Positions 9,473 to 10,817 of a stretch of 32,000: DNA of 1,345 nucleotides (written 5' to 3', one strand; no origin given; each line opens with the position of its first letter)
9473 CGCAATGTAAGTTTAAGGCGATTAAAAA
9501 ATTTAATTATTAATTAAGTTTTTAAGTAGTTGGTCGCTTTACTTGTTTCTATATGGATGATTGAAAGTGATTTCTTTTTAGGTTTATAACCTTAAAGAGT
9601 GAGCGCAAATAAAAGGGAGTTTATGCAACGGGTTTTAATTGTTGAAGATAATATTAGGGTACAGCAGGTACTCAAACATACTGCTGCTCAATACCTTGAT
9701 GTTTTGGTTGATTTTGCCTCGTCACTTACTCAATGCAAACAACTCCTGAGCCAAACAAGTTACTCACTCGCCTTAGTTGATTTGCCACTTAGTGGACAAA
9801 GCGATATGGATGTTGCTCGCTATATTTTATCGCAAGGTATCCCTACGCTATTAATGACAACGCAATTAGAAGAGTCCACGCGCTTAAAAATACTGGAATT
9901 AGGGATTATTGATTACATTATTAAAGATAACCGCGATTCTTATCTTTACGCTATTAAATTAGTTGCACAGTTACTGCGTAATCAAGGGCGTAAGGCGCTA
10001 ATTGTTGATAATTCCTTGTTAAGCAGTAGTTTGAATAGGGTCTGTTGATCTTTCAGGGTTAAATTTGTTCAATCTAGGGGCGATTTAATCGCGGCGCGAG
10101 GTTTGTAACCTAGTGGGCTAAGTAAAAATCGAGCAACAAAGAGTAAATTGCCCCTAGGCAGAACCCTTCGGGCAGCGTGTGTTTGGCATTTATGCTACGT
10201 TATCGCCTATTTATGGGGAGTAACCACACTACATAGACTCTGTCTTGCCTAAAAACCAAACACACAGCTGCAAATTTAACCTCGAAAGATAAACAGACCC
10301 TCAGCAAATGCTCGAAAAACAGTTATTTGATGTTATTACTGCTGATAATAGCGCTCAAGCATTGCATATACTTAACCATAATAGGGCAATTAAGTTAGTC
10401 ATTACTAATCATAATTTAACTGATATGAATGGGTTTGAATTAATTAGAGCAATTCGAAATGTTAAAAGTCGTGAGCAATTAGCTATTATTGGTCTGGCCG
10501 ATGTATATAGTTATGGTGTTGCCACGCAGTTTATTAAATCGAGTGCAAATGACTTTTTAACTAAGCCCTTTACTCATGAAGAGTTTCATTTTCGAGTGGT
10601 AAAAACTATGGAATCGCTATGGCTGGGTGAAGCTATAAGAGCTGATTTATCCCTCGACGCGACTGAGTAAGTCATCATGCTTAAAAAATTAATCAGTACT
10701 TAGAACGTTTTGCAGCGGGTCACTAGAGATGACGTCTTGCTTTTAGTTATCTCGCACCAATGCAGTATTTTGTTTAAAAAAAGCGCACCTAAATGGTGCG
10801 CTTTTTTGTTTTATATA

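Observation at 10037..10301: A 265-bp structured inverted-repeat element splits a tandem-receiver response-regulator gene, and exact removal restores the frame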

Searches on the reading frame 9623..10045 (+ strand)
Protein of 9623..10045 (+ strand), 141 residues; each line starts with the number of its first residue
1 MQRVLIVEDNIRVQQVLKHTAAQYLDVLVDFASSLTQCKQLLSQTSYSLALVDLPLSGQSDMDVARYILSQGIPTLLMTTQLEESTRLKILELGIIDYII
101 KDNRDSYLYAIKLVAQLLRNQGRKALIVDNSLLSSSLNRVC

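Call 24: list_cluster_members(proteins=[window:9623-10045:+, window:9599-10045:+, window:10308-10667:+])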
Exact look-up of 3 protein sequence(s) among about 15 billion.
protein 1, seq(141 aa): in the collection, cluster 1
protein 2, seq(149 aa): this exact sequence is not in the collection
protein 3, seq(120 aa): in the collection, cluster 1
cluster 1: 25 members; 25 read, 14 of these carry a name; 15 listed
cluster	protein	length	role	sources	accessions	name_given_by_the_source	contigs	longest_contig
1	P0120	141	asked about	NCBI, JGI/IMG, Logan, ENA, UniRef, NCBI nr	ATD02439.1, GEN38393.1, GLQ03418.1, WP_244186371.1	hypothetical protein PTE01_15030 [Pseudoalteromonas tetraodonis GFC] | Response regulatory domain-containing protein n=1 Tax=Pseudoalteromonas tetraodonis GFC ... | response regulator [Pseudoalteromonas tetraodonis]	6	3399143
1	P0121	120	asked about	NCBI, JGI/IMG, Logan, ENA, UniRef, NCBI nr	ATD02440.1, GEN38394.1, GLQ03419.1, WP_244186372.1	hypothetical protein PTE01_15040 [Pseudoalteromonas tetraodonis GFC] | Response regulatory domain-containing protein n=1 Tax=Pseudoalteromonas tetraodonis GFC ... | response regulator [Pseudoalteromonas tetraodonis]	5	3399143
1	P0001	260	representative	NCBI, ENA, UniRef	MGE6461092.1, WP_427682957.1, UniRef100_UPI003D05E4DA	response regulator [Pseudoalteromonas tetraodonis] | response regulator n=1 Tax=Pseudoalteromonas tetraodonis TaxID=43659 RepID=UPI003D05E4DA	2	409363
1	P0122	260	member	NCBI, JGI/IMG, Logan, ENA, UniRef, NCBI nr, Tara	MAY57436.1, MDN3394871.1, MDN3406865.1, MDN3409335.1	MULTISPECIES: response regulator [Pseudoalteromonas] | DNA-binding response OmpR family regulator | response regulator n=1 Tax=Pseudoalteromonas TaxID=53246 RepID=UPI000C4CD9E5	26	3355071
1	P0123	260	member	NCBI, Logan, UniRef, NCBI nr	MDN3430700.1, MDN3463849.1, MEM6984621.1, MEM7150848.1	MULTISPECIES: response regulator [unclassified Pseudoalteromonas] | response regulator n=1 Tax=unclassified Pseudoalteromonas TaxID=194690 RepID=UPI000491376A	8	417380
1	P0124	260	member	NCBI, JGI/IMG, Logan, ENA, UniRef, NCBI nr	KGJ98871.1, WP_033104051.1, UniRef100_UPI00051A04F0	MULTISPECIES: response regulator [unclassified Pseudoalteromonas] | DNA-binding response OmpR family regulator | response regulator n=1 Tax=unclassified Pseudoalteromonas TaxID=194690 RepID=UPI00051A04F0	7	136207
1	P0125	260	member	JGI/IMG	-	DNA-binding response OmpR family regulator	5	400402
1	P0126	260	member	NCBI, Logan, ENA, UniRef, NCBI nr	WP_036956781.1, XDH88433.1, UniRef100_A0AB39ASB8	response regulator [Pseudoalteromonas sp. SD03] | Response regulator n=1 Tax=Pseudoalteromonas sp. SD03 TaxID=3231719 RepID=A0AB39ASB8_9GAMM | response regulator [Pseudoalteromonas sp. A2]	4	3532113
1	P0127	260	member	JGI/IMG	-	DNA-binding response OmpR family regulator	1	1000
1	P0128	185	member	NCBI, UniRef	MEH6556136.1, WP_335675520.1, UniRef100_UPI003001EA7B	response regulator, partial [Pseudoalteromonas tetraodonis] | response regulator n=1 Tax=Pseudoalteromonas tetraodonis TaxID=43659 RepID=UPI003001EA7B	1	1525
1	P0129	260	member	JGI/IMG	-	DNA-binding response OmpR family regulator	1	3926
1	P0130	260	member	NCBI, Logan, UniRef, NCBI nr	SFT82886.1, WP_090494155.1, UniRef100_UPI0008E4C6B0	Response regulator receiver domain-containing protein [Pseudoalteromonas sp. DSM 26666] | response regulator n=1 Tax=Pseudoalteromonas sp. DSM 26666 TaxID=1761892 ... | response regulator [Pseudoalteromonas sp. DSM 26666]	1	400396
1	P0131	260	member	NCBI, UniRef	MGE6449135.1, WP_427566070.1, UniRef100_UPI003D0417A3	response regulator [Pseudoalteromonas tetraodonis] | response regulator n=1 Tax=Pseudoalteromonas tetraodonis TaxID=43659 RepID=UPI003D0417A3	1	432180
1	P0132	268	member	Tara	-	strand:+ start:927 stop:1733 length:807 start_codon:yes stop_codon:yes gene_type:complete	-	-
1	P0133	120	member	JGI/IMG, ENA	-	-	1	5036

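Call 27: find_encoding_contigs(protein=P0133, flank=3000, max_places=4)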
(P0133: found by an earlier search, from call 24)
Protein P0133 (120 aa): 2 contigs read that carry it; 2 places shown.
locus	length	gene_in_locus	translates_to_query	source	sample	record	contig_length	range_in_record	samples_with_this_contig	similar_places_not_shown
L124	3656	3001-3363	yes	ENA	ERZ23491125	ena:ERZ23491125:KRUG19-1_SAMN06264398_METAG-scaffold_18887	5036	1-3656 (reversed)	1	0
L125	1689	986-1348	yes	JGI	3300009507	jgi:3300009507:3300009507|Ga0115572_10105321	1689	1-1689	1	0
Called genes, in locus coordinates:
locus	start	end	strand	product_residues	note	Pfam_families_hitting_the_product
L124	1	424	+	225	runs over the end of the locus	PF01852:START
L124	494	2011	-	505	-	PF00450:Peptidase_S10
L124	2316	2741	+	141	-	PF00072:Response_reg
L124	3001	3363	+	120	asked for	PF00072:Response_reg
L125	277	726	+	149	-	PF00072:Response_reg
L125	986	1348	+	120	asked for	PF00072:Response_reg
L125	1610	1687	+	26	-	?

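Call 28: find_encoding_contigs(protein=P0124, flank=1500, max_places=3)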
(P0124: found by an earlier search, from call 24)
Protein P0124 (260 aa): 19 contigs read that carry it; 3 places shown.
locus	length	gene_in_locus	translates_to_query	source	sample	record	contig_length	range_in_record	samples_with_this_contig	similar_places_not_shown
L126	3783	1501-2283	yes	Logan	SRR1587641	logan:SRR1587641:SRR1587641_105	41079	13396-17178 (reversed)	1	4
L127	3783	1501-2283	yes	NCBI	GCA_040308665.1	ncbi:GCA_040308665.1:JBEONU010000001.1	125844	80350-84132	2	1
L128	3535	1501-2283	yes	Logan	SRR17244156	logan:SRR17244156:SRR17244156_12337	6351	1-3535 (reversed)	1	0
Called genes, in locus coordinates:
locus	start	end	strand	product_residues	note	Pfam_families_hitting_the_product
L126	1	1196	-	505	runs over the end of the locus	PF00450:Peptidase_S10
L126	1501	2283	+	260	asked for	PF00072:Response_reg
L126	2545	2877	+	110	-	PF00543:P-II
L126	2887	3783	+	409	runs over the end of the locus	PF00909:Ammonium_transp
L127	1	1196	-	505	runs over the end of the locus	PF00450:Peptidase_S10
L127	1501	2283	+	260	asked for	PF00072:Response_reg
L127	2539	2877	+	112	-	PF00543:P-II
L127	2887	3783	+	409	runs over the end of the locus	PF00909:Ammonium_transp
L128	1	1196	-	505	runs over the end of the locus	PF00450:Peptidase_S10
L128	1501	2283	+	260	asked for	PF00072:Response_reg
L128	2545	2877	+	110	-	PF00543:P-II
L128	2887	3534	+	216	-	?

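Call 75: search_protein_families(library=pfam, proteins=[window:9623-10045:+], max_evalue=0.01)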
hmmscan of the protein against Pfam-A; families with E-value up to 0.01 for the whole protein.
seq(141 aa): 1 family
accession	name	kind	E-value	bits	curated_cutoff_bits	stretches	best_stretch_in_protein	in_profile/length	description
PF00072.30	Response_reg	-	5.1e-11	43.2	30.2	1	4-108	1-106/111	Response regulator receiver domain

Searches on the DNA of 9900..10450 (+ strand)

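Call 10: search_rna_families(source=window, start=9900, end=10450, threshold=evalue, max_evalue=10)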
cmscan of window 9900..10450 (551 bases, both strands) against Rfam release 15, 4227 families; matches with E-value up to 10: 5.
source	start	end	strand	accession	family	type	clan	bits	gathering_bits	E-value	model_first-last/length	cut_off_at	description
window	10157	10281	-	RF03866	mir-1889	Gene; miRNA;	-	16.6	80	0.98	1-128/128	no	mir-1889 microRNA precursor family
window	9964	10001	+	RF03023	rpfG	Gene; sRNA;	-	15.3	75.9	0.98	1-85/85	no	rpfG RNA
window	10071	10160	+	RF03760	mir-2041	Gene; miRNA;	-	14.9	70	7.8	1-68/68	no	mir-2041 microRNA precursor family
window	9920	9988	-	RF03051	RAGATH-26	Gene; sRNA;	-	14.5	86.3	6.2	1-76/76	no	RAGATH-26 RNA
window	9997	10100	+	RF01894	PCA3_2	Gene; lncRNA;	-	7.3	100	5.7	306-409/409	no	Prostate cancer antigen RNA 3 conserved region 2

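Call 16: search_dna_similar(query=window:10036-10302:+, collection=plasmids, mode=distant, max_rows=40)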
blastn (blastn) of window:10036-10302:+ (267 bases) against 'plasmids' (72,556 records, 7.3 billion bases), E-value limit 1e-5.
Records with a match: 18; places in all: 74; records where one place covers at least 80% of the query: 12.
Best place of each record, by identity: 90-95% 4; 80-90% 5; 60-80% 9.
By first word of the organism name: Pseudoalteromonas 12; Vibrio 4; Catenovulum 2.
By predicted mobility (MOB-suite, as given by PLSDB): non-mobilizable 18.
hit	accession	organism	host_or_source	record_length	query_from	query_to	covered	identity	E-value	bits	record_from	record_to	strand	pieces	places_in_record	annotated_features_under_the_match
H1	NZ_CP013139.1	Pseudoalteromonas sp. Bsw20308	seawater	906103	1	266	100%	92.1%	6e-104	384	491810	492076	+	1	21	none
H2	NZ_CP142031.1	Pseudoalteromonas sp. CuT4-3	whole organism,deep-sea sediment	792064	1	266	100%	91.8%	7e-103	379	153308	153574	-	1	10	none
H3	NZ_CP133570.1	Pseudoalteromonas sp. HL-AS1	sediment core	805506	1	266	100%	91.0%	4e-100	370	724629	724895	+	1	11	none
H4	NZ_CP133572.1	Pseudoalteromonas sp. HL-AS2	sediment core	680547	1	266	100%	90.6%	2e-98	366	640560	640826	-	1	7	NAD(P)/FAD-dependent oxidoreductase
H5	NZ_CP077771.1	Pseudoalteromonas shioyasakiensis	Haliotis discus hannai,plate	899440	2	239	89%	86.6%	4e-74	284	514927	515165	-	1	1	none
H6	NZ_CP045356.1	Vibrio sp. THAF64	pure culture,Surface of a sandy ...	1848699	3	266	99%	72.2%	1e-29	136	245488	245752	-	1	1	none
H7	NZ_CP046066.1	Vibrio sp. THAF191d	pure culture,Surface of a polyethylene ...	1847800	3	266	99%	72.2%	1e-29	136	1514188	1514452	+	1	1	none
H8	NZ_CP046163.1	Vibrio sp. THAF191c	pure culture,Surface of a polyethylene ...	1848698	3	266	99%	72.2%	1e-29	136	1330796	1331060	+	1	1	none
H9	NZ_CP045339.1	Vibrio sp. THAF190c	pure culture,Surface of a polyethylene ...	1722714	2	267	100%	70.9%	3e-25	122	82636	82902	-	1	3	none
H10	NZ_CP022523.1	Pseudoalteromonas sp. NC201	pure culture,sea water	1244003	1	266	100%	70.5%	2e-22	113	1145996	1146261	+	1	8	none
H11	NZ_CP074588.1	Pseudoalteromonas piscicida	mixed culture,water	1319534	1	266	100%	70.5%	2e-22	113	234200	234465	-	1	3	none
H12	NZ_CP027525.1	Pseudoalteromonas carrageenovora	red alga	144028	1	263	96%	71.7%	2e-8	128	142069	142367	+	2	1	none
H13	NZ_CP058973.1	Pseudoalteromonas sp. JSTW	cell culture,marine sediment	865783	8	194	70%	83.2%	7e-21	197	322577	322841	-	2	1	none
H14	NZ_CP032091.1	Pseudoalteromonas donghaensis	cell culture,seawater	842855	8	194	69%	81.7%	1e-17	181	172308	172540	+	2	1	none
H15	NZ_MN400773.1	Pseudoalteromonas translucida TAC125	-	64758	111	266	58%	83.3%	3e-38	165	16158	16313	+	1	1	none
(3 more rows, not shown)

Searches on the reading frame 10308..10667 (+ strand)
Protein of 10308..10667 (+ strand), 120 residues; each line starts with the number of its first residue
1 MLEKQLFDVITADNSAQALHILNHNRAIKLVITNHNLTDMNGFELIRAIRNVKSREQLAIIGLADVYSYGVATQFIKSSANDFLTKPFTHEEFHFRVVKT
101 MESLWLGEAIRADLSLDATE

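Call 75: search_protein_families(library=pfam, proteins=[window:10308-10667:+], max_evalue=0.01)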
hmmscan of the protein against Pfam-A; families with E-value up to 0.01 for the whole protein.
seq(120 aa): 1 family
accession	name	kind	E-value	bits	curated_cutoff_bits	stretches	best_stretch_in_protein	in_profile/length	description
PF00072.30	Response_reg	-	5.1e-14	52.8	30.2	1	1-94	17-107/111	Response regulator receiver domain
